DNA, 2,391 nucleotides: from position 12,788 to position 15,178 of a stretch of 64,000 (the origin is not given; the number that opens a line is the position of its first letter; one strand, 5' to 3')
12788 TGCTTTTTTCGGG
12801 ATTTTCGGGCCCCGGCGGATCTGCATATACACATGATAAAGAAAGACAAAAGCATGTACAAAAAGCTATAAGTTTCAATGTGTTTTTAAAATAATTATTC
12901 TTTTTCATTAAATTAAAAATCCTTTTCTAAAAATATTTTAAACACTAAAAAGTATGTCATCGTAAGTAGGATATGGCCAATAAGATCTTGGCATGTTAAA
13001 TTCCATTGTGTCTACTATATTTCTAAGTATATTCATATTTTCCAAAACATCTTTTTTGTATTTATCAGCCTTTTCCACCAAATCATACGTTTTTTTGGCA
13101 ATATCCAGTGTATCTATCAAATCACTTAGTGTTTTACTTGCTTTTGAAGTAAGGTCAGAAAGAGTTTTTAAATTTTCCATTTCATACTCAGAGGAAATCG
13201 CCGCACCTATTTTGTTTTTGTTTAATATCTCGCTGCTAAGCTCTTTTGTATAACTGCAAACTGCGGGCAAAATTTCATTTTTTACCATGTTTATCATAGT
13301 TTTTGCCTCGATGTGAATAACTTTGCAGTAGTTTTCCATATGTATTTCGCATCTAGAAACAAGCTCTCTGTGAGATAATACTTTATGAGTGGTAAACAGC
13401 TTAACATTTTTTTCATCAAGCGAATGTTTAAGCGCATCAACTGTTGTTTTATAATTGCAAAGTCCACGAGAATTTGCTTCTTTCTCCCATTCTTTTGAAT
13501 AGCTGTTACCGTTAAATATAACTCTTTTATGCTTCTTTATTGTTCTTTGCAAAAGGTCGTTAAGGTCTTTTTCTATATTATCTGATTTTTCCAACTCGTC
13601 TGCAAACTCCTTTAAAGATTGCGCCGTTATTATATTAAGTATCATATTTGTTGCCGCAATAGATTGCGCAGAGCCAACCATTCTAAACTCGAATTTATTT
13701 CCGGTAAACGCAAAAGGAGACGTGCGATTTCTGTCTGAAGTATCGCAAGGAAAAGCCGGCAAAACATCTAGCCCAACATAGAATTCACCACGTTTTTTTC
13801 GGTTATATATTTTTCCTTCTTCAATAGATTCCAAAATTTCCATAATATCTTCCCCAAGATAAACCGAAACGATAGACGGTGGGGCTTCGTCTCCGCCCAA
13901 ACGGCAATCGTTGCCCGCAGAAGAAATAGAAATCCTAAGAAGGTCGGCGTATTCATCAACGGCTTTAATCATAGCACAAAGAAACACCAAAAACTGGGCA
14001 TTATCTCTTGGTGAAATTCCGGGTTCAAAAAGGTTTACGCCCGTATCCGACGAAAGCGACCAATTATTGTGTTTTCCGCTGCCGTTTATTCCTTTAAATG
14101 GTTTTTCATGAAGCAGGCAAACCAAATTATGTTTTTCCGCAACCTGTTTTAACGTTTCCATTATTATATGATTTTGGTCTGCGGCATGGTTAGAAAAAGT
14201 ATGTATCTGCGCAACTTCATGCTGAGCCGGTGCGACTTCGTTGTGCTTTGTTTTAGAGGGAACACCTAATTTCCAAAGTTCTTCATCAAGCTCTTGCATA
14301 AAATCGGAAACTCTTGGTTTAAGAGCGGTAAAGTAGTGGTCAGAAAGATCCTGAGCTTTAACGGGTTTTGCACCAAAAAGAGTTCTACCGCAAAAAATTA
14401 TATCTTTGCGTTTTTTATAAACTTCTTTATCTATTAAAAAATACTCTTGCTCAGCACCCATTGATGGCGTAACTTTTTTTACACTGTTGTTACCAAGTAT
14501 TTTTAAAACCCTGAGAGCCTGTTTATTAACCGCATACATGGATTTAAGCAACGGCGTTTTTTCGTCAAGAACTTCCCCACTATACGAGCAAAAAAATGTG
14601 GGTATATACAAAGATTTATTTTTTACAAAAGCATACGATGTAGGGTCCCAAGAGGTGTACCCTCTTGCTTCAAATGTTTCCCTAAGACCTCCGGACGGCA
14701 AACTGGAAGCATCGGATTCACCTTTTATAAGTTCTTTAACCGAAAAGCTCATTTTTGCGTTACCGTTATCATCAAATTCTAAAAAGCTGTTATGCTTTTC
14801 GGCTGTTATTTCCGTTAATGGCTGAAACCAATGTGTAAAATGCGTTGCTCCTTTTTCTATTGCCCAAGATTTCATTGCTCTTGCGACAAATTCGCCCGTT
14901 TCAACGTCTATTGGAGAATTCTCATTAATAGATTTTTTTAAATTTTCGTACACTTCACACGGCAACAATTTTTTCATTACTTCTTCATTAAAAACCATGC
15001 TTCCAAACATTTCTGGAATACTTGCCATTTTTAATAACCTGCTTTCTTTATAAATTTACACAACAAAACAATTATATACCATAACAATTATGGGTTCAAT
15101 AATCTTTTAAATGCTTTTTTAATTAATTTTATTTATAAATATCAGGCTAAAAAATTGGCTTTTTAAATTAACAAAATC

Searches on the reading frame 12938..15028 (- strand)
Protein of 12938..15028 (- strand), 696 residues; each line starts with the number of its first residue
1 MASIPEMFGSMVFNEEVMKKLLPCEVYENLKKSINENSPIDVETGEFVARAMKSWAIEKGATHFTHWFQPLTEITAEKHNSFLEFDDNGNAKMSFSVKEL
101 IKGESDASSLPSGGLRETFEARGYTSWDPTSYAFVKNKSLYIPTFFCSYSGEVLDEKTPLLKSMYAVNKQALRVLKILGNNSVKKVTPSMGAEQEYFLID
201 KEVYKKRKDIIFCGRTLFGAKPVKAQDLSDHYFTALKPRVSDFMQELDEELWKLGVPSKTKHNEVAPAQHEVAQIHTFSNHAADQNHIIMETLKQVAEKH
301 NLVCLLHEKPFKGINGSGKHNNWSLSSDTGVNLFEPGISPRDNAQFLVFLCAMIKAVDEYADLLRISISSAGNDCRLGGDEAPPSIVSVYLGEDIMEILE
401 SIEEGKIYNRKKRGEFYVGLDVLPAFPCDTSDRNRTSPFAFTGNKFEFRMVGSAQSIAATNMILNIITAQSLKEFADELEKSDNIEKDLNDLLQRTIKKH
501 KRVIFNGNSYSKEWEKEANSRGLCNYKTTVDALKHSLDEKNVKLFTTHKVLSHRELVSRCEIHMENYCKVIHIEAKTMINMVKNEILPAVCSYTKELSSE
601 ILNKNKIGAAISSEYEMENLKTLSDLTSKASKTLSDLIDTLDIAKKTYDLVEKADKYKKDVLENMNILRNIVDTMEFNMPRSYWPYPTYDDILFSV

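Call 52: search_protein_families(library=pfam, proteins=[window:12938-15028:-], max_evalue=0.00001)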
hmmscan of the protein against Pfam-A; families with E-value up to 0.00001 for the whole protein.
window:12938-15028:- (696 aa): 3 families
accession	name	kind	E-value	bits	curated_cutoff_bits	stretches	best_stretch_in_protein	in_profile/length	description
PF12437.13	GSIII_N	-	3.6e-73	244.9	25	1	6-163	3-160/160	Glutamine synthetase type III N terminal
PF18318.6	Gln-synt_C-ter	-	3.4e-44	149.8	22.7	1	489-603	2-116/118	Glutamine synthetase C-terminal domain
PF00120.29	Gln-synt_C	-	4.1e-22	79.2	24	1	184-337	18-167/344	Glutamine synthetase, catalytic domain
